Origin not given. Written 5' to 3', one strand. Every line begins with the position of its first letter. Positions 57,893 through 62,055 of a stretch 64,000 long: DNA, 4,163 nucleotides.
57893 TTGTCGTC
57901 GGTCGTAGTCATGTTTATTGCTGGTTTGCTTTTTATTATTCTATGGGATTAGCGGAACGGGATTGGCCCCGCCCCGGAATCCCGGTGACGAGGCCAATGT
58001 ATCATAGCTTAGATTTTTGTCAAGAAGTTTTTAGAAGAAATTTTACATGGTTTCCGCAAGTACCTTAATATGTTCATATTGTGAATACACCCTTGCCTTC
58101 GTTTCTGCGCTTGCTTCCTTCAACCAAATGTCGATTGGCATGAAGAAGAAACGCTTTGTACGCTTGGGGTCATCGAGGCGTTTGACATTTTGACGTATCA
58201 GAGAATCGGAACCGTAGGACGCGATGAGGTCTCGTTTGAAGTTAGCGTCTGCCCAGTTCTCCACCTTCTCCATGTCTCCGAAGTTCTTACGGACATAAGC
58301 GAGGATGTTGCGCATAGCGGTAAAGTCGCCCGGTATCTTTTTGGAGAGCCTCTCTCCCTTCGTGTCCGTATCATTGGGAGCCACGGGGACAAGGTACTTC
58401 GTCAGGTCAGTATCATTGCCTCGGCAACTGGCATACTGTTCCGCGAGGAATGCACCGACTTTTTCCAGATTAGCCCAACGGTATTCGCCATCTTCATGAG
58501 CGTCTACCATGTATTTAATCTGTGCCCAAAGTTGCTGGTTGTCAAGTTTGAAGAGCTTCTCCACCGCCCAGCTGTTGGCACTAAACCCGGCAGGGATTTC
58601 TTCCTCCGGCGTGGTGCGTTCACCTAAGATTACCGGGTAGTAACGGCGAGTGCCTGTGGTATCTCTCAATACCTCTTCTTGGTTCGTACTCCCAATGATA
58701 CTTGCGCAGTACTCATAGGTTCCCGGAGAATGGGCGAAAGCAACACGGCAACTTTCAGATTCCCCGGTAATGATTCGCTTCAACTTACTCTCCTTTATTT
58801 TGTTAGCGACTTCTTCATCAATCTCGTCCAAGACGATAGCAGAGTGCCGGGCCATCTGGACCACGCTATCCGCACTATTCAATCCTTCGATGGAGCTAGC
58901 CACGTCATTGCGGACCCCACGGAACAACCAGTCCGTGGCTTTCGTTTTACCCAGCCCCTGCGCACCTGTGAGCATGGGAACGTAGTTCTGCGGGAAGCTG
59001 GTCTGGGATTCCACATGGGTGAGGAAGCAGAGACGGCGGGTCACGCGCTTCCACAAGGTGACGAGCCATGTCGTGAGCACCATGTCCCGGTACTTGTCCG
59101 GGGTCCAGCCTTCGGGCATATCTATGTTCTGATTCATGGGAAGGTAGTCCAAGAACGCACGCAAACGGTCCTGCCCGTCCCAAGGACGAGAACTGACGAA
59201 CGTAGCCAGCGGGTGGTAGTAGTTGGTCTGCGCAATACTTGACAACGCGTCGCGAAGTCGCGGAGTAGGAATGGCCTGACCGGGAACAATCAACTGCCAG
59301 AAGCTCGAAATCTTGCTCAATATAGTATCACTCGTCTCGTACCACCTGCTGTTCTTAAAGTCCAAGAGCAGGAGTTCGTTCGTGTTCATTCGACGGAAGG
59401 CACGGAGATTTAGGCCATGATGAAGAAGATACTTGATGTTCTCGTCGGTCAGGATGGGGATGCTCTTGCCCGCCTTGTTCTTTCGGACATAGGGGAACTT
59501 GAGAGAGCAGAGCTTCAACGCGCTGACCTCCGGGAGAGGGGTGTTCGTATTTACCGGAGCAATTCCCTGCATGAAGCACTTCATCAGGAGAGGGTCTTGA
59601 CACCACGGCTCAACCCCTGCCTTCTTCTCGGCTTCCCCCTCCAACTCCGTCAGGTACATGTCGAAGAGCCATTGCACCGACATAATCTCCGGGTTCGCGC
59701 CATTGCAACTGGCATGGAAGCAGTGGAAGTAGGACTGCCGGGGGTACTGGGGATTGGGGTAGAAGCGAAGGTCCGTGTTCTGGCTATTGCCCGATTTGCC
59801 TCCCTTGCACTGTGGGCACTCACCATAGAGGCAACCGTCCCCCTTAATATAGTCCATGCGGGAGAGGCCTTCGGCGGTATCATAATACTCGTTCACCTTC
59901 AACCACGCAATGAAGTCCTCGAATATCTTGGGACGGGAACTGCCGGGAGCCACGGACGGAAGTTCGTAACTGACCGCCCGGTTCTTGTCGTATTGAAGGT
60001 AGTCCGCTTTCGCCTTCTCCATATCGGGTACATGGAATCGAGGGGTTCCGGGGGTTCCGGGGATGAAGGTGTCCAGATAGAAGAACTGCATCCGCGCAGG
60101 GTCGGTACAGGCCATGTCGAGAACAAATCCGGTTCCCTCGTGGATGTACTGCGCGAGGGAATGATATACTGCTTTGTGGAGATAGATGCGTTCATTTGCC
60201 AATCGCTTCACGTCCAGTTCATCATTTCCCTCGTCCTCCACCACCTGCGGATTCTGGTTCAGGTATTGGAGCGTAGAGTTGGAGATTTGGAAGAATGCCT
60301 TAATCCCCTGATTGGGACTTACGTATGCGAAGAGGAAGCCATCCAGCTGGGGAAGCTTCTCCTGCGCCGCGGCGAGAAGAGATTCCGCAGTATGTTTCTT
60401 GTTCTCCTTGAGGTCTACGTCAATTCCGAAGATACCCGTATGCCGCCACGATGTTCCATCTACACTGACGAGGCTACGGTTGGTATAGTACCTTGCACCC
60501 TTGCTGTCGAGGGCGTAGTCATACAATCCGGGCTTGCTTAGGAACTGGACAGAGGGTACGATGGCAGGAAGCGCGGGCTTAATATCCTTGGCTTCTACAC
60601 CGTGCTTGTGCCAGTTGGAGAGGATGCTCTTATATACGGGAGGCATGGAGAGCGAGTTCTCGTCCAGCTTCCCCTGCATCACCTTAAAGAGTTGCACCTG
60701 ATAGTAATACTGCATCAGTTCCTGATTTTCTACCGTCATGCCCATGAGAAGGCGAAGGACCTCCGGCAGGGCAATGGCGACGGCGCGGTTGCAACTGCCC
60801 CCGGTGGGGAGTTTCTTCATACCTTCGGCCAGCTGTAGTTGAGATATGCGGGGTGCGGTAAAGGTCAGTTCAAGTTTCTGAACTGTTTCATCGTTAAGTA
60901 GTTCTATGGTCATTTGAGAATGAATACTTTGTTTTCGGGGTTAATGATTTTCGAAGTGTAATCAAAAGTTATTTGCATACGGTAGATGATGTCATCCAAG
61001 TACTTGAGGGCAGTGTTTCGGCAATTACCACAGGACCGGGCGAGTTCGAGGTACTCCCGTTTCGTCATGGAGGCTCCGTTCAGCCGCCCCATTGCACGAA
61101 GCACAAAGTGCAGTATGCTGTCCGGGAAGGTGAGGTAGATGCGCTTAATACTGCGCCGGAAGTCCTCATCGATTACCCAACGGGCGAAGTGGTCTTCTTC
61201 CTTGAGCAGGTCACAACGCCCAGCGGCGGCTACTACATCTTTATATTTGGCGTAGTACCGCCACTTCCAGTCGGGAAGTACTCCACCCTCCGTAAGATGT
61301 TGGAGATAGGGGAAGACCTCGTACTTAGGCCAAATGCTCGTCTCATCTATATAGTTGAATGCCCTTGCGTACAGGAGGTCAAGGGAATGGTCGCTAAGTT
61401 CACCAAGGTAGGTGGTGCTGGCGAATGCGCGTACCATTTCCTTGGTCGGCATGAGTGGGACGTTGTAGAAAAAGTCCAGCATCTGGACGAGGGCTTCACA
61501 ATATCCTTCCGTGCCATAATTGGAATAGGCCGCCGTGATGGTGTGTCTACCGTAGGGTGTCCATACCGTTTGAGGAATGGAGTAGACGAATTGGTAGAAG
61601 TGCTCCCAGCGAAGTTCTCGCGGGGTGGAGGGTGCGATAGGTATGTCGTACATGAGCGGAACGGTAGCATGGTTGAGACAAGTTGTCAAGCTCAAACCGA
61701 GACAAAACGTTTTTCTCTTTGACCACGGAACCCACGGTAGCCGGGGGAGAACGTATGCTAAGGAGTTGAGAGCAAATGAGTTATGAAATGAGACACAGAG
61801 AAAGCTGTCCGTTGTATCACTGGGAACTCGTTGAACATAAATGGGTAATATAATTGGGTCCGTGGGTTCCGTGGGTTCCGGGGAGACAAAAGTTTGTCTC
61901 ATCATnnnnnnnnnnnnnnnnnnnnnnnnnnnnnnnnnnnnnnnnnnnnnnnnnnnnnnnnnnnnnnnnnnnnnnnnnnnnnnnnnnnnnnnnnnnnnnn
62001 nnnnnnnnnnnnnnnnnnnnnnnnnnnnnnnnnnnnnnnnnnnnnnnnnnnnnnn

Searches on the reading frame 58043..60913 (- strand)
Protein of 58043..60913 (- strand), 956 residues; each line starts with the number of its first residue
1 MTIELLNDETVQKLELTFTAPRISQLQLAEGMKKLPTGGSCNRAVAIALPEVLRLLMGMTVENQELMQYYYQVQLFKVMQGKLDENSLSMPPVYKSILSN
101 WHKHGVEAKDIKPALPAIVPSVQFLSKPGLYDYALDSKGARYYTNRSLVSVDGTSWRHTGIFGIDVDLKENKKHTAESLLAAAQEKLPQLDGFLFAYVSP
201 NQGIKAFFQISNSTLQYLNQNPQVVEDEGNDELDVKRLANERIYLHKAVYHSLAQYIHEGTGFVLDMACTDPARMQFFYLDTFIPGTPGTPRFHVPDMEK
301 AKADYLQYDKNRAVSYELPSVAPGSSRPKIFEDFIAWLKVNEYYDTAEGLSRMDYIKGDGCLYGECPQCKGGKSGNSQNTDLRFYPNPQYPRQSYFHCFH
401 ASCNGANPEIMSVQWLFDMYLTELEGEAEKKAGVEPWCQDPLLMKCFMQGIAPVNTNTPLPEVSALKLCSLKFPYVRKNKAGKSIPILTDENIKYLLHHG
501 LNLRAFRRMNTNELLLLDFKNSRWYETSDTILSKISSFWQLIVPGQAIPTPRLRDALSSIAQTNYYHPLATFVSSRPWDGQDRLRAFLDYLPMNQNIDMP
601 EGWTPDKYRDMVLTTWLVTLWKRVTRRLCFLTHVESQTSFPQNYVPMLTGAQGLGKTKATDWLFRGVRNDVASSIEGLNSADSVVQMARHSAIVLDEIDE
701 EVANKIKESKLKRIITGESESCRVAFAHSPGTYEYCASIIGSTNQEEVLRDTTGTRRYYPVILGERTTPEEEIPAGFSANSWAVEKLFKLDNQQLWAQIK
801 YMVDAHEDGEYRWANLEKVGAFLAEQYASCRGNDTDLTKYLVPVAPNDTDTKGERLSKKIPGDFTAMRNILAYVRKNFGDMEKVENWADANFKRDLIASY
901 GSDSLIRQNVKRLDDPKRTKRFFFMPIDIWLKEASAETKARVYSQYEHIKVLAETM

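Call 12: search_protein_families(library=pfam, proteins=[window:58043-60913:-])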
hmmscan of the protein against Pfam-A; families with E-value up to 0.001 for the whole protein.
window:58043-60913:- (956 aa): 2 families
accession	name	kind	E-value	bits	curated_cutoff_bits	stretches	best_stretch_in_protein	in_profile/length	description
PF05272.17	VapE-like_dom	-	7.6e-23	81.5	25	1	577-808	5-197/217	Virulence-associated protein E-like domain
PF19263.5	DUF5906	-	6.9e-06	27.1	27.6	1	648-757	1-114/114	Family of unknown function (DUF5906)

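Call 14: search_protein_families(library=phrogs, proteins=[window:58043-60913:-])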
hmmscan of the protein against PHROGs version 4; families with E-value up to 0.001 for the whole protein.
window:58043-60913:- (956 aa): 5 families
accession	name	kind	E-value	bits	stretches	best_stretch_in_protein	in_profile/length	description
phrog_1313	-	DNA, RNA and nucleotide metabolism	4.1e-31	109.5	1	533-807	205-444/568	DNA helicase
phrog_256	-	DNA, RNA and nucleotide metabolism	3.9e-20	73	1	520-849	423-709/798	DNA helicase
phrog_15962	-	DNA, RNA and nucleotide metabolism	9.7e-16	58.2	1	553-765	476-674/835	DNA primase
phrog_16593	-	DNA, RNA and nucleotide metabolism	7.1e-12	45.5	1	548-769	483-684/823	DNA primase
phrog_2249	-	DNA, RNA and nucleotide metabolism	1.7e-09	37.9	1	613-774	506-654/802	DNA primase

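Call 17: find_related_loci(query=window:58043-60913:-, collection=viral_contigs, flank=10000)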
Query window:58043-60913:- (956 aa) in viral_contigs; peptide patterns used: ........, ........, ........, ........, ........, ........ (x = any residue, [..] = any of these).
17 stretches matched a pattern; 12 encode a relative of the query (tblastn E <= 1e-3); 10 distinct loci.
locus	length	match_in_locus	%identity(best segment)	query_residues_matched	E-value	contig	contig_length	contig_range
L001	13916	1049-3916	99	1-956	0e+0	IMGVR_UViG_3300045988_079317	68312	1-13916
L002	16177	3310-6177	99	1-956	0e+0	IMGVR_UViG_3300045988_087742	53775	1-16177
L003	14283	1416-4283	95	1-956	0e+0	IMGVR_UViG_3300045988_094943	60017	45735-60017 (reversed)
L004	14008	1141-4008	94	1-956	0e+0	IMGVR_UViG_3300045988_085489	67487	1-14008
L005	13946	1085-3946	87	1-954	0e+0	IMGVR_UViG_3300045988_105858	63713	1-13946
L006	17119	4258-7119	87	1-954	0e+0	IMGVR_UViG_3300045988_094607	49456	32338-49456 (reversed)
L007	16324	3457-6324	95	1-956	0e+0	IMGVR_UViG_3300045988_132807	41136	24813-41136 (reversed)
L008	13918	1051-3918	100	1-956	0e+0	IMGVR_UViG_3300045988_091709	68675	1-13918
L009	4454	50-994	95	642-956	0e+0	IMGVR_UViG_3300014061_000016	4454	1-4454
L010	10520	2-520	100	784-956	6e-108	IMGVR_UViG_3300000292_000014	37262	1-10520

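Call 41: find_homologous_proteins(query=window:58043-60913:-, max_evalue=0.00001)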
Query window:58043-60913:- (956 aa): 35 proteins with E <= 0.00001 among 8000 candidates.
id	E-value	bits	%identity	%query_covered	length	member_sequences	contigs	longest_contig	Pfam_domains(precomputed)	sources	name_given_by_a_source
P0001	0.0e+0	2138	95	100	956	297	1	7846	PF19263.6,PF05272.18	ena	-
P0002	0.0e+0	1984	87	100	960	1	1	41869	PF19263.6,PF05272.18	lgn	-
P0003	0.0e+0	1984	87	100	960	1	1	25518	PF19263.6,PF05272.18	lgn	-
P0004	0.0e+0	1981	87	100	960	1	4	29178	PF19263.6,PF05272.18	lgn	-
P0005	0.0e+0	1980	87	100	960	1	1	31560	PF19263.6,PF05272.18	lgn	-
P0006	0.0e+0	1975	87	100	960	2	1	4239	PF19263.6,PF05272.18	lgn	-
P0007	0.0e+0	1974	87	100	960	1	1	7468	PF19263.6,PF05272.18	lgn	-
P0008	0.0e+0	1973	87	100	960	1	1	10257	PF19263.6,PF05272.18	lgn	-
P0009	0.0e+0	1973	87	100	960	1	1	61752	PF19263.6,PF05272.18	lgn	-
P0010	0.0e+0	1973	87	100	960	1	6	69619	PF19263.6,PF05272.18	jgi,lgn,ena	jgi:hypothetical protein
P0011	0.0e+0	1972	87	100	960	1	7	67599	PF19263.6,PF05272.18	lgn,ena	-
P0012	0.0e+0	1972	86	100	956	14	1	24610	PF19263.6,PF05272.18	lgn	-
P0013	0.0e+0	1971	87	100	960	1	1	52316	PF19263.6,PF05272.18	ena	-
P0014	0.0e+0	1971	87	100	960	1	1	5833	PF19263.6,PF05272.18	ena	-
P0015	0.0e+0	1968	86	100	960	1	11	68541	PF19263.6,PF05272.18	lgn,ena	-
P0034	0.0e+0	1433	64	99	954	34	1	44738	PF19263.6,PF05272.18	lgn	-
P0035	6.6e-159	549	34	97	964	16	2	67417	PF19263.6,PF05272.18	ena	-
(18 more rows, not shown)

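Call 42: find_encoding_contigs(protein=P0035, flank=10000, max_places=3)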
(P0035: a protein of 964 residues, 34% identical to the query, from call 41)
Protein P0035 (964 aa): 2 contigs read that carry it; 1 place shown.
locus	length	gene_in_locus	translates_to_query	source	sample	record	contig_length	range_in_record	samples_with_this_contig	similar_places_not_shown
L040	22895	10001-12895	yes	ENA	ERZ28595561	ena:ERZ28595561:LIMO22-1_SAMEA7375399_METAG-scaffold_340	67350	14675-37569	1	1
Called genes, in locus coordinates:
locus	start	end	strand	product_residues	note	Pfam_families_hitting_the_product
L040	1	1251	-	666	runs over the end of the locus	PF22745:Nlig-Ia (weak), PF01653:DNA_ligase_aden, PF03120:OB_DNA_ligase, PF12826:HHH_2 (weak), PF00533:BRCT (weak)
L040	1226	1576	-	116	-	-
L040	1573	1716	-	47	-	-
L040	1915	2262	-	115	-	-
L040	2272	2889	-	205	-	-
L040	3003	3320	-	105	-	-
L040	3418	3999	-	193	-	-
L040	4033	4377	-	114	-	-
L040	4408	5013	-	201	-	-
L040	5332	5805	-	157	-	-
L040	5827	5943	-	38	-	-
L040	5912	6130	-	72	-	-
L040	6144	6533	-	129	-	-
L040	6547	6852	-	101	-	-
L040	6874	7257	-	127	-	-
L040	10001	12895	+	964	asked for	PF05272:VapE-like_dom, PF19263:DUF5906 (weak)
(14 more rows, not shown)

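Call 43: find_encoding_contigs(protein=P0034, flank=10000, max_places=3)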
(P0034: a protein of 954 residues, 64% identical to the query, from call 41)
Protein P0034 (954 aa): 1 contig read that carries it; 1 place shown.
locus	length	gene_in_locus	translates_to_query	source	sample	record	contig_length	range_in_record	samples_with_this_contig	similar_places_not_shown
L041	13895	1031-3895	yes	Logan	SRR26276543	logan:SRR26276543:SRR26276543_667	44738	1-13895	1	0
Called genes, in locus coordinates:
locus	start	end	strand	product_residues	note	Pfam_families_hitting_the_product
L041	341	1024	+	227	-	-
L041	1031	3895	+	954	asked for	PF05272:VapE-like_dom, PF19263:DUF5906 (faint)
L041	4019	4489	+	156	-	-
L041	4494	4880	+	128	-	-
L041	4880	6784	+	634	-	PF00476:DNA_pol_A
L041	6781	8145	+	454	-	PF04851:ResIII (faint), PF00271:Helicase_C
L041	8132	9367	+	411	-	PF10926:DUF2800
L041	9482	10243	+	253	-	-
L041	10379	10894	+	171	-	-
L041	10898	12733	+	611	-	-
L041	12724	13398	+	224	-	-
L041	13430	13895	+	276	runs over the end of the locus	-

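Call 56: find_related_loci(query=A2, collection=metagenome_contigs, flank=6000)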
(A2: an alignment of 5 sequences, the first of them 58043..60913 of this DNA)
Query A2 (956 aa) in metagenome_contigs; peptide patterns used: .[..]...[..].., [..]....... (x = any residue, [..] = any of these).
113 stretches matched a pattern; 18 encode a relative of the query (tblastn E <= 1e-3); 17 distinct loci.
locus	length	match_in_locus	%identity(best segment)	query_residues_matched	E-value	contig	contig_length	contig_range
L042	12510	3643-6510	96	1-956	0e+0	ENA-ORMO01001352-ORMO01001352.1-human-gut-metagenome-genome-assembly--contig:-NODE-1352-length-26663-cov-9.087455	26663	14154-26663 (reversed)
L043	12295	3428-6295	95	1-956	0e+0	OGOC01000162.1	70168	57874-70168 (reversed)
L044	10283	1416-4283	95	1-956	0e+0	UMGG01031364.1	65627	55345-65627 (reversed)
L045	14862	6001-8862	86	1-954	0e+0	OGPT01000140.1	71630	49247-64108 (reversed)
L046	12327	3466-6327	87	1-954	0e+0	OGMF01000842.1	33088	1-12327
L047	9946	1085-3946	87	1-954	0e+0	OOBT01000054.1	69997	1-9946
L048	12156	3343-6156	64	14-955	0e+0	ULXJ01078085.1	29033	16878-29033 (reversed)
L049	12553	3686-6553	95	1-956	0e+0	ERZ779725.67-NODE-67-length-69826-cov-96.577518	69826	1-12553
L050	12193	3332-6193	87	1-954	0e+0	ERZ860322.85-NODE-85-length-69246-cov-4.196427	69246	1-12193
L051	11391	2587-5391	34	18-943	1e-166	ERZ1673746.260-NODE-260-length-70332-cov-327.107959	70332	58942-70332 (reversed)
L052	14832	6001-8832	31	15-950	9e-134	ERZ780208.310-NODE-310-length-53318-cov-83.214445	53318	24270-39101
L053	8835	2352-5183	31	15-950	4e-134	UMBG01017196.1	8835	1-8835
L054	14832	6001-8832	31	15-950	8e-133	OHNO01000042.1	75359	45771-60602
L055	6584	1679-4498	32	15-946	3e-132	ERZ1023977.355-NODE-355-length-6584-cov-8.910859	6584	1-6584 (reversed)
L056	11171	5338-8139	29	15-946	1e-89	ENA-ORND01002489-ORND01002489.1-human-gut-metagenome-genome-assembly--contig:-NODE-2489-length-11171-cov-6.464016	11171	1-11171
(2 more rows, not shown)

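Call 69: search_solved_structures(query=A2, max_evalue=1)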
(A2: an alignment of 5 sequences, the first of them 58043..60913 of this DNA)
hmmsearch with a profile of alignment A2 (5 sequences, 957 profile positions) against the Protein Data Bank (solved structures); distinct sequences matched with E-value up to 1: 3.
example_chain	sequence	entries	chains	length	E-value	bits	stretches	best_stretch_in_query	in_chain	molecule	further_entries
7pds_A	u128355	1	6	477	8.5e-11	43.5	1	552-768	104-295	Similar to D. nodosus vapE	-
5ztc_A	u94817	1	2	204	0.26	12.1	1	66-107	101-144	Lmo2088 protein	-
6x89_A6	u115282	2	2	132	0.53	11.1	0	389-445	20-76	NADH dehydrogenase [ubiquinone] 1 alpha subcomplex subunit 6 | NDUA6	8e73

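Call 95: predict_structure(alignment_id=A2)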
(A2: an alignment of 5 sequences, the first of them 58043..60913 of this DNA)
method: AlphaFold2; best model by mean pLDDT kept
length: 956 residues; sequences in the alignment: 5
mean_pLDDT: 44.9   pTM: 0.26
mean pLDDT of the five models: 44.9, 44.6, 44.4, 41.9, 40.2
residues with pLDDT >= 90: 3; 70-90: 134; 50-70: 155; < 50: 664
segments of 3 or more residues with pLDDT < 50: 1-47, 49-62, 64-247, 257-293, 308-319, 388-390, 405-409, 425-459, 464-476, 479-487, 505-513, 519-523, 559-772, 775-834, 881-886
pLDDT, mean of each block of 10 residues (from residue 1): 38 40 34 33 44 43 47 35 30 33 35 26 24 25 23 27 27 34 32 32 35 42 41 39 48 49 34 29 29 52 51 41 74 77 72 77 74 59 65 62 51 60 42 29 31 37 46 47 48 55 47 48 56 65 55 54 31 30 33 35 37 35 29 29 25 28 28 27 31 30 32 33 30 28 27 30 35 45 38 35 32 38 34 59 84 85 78 71 52 69 73 72 86 89 79 70
secondary structure, 60 per line:
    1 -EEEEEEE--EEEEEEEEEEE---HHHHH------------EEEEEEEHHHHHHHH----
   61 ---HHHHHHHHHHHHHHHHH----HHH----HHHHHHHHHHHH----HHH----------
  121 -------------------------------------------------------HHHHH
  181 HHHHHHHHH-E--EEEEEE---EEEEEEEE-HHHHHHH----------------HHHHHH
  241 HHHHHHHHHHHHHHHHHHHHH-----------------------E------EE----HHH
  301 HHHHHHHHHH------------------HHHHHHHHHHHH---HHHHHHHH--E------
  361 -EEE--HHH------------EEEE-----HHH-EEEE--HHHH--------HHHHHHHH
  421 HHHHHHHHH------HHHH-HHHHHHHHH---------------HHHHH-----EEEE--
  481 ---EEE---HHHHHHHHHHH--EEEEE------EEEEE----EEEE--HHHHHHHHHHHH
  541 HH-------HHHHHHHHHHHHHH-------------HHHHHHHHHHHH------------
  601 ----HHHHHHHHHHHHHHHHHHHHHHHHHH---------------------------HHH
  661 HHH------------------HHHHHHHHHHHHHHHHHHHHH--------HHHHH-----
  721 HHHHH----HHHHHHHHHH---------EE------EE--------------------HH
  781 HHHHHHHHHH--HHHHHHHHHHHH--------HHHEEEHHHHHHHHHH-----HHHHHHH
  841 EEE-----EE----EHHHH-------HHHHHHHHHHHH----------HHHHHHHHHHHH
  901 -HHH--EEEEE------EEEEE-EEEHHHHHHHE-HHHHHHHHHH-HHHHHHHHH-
elements in order (helices of 4 or more, strands of 3 or more residues): E2-8 E11-21 H25-29 E42-48 H49-56 H64-80 H92-103 H176-189 E194-199 E203-210 H212-218 H235-261 H298-310 H329-340 H344-351 E362-364 E382-385 E395-398 H401-404 H413-429 H436-439 H441-449 H465-469 E475-478 E484-486 H490-500 E503-507 E514-518 E523-526 H529-542 H550-563 H577-588 H605-630 H658-663 H682-702 H711-715 H721-725 H730-739 H779-790 H793-804 E816-818 H819-828 H834-840 E841-843 H856-859 H867-878 H889-900 E907-911 E918-922 E924-926 H927-933 H936-945 H947-955

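Call 100: fold_search(model_id=the predicted structure, library=pdb)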
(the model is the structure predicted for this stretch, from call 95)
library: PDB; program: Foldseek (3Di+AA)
matches with E <= 10: 33; with E <= 0.001: 0
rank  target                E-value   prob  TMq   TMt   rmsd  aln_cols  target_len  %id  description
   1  7pt6_9                1.2e+00  0.02  0.04  0.09  28.5       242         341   12  Structure of MCM2-7 DH complexed with Cdc7-Dbf4 in the presence of ATPgS, state III (released 2022-06-08)
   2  1ujr_MODEL_1_A        1.8e+00  0.08  0.04  0.23  15.1        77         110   13  Solution structure of WWE domain in BAB28015 (released 2004-10-05)
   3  1g2r                  2.0e+00  0.09  0.06  0.34  12.6       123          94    7  Structure of Cytosolic Protein of Unknown Function Coded by Gene from NUSA/INFB Region, a YlxR Homologue (released 2001-08-29)
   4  5bye_B                2.4e+00  0.07  0.04  0.11  11.1        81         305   12  Crystal structure of human ribokinase in P212121 spacegroup (released 2016-06-15)
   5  8xx5_I                2.5e+00  0.01  0.05  0.05  40.7       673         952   11  ASFV RNAP M1249L C-tail occupied complex1 (MCOC1) (released 2025-01-22)
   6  1ka8_A                2.8e+00  0.14  0.06  0.40   8.7       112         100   12  Crystal Structure of the Phage P4 Origin-Binding Domain (released 2002-04-17)
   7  5v1u_D                3.1e+00  0.06  0.04  0.24  10.9        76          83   16  TbiB1 in Complex with the TbiA(beta) Leader Peptide (released 2018-09-05)
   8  4ngf_D                3.2e+00  0.01  0.04  0.10  27.3       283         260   12  Structure of human Dicer Platform-PAZ-Connector Helix cassette in complex with 17-mer siRNA having 5'-p and UU-3' ends (released 2014-03-05)
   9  7pt7_9                3.8e+00  0.02  0.04  0.09  26.7       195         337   15  Structure of MCM2-7 DH complexed with Cdc7-Dbf4 in the presence of ADP:BeF3, state I (released 2022-06-08)
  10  9bks                  4.2e+00  0.08  0.03  0.28  12.3        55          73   11  Crystal structure of the Human TRIP12 WWE domain (isoform 2) in complex with ADP (released 2024-07-31)
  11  7ung_T                4.5e+00  0.01  0.04  0.06  21.7       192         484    9  48-nm repeat of the human respiratory doublet microtubule (released 2022-10-05)
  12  8rfh_A                4.7e+00  0.06  0.05  0.07  17.8       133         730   13  CryoEM structure of the plant helper NLR NRC2 in its resting state (released 2024-01-10)
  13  6y0f_A                5.8e+00  0.01  0.03  0.04  16.5       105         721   14  Structure of human FAPalpha in complex with linagliptin (released 2021-02-17)
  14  8cez_A                5.8e+00  0.01  0.05  0.09  28.3       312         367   14  HK97 Portal Protein In situ (prohead II) (released 2023-05-24)
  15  9bkr                  6.1e+00  0.06  0.03  0.27  12.3        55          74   11  Crystal structure of the Human TRIP12 WWE domain (isoform 2) in complex with ATP (released 2024-07-31)
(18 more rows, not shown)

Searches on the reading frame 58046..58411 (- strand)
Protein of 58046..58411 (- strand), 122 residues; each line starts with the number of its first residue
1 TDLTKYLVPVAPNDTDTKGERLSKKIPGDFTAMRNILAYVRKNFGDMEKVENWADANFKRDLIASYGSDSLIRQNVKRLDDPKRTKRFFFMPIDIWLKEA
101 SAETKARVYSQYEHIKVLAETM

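Call 98: predict_structure(protein=window:58046-58411:-)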
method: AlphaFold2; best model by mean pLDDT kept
length: 122 residues; sequences in the alignment: 1
mean_pLDDT: 43.9   pTM: 0.30
mean pLDDT of the five models: 43.9, 43.4, 43.0, 42.8, 38.6
residues with pLDDT >= 90: 0; 70-90: 0; 50-70: 32; < 50: 90
segments of 3 or more residues with pLDDT < 50: 1-33, 39-45, 47-51, 55-89, 117-122
pLDDT, mean of each block of 10 residues (from residue 1): 34 38 36 48 47 48 38 36 45 56 53 50 36
secondary structure, 60 per line:
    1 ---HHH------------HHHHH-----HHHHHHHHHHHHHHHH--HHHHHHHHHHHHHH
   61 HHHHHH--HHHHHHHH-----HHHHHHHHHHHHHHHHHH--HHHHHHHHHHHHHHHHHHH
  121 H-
elements in order: H19-23 H29-44 H47-66 H69-76 H82-99 H102-121

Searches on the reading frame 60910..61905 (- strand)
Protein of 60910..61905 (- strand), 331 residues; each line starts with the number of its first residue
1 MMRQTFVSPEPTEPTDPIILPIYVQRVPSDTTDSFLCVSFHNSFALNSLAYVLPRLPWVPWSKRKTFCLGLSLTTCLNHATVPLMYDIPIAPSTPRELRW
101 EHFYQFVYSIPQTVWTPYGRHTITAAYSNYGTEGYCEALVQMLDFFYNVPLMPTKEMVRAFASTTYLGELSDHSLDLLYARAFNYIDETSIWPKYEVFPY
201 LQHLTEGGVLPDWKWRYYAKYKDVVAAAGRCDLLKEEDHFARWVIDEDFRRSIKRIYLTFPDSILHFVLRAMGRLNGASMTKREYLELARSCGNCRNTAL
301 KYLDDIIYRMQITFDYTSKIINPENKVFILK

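Call 12: search_protein_families(library=pfam, proteins=[window:60910-61905:-])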
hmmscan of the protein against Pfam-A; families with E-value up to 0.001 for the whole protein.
window:60910-61905:- (331 aa): 0 families

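Call 14: search_protein_families(library=phrogs, proteins=[window:60910-61905:-])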
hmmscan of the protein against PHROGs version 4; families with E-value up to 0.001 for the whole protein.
window:60910-61905:- (331 aa): 0 families

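Call 18: find_related_loci(query=window:60910-61905:-, collection=viral_contigs, flank=10000)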
Query window:60910-61905:- (331 aa) in viral_contigs; peptide patterns used: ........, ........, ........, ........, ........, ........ (x = any residue, [..] = any of these).
8 stretches matched a pattern; 4 encode a relative of the query (tblastn E <= 1e-3); 4 distinct loci.
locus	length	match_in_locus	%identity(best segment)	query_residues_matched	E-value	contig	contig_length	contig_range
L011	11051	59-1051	100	1-331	0e+0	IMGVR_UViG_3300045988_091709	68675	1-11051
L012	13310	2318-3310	96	1-331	0e+0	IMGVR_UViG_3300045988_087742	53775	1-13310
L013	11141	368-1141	85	73-331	6e-148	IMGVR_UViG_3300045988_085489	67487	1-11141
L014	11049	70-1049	46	1-331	4e-87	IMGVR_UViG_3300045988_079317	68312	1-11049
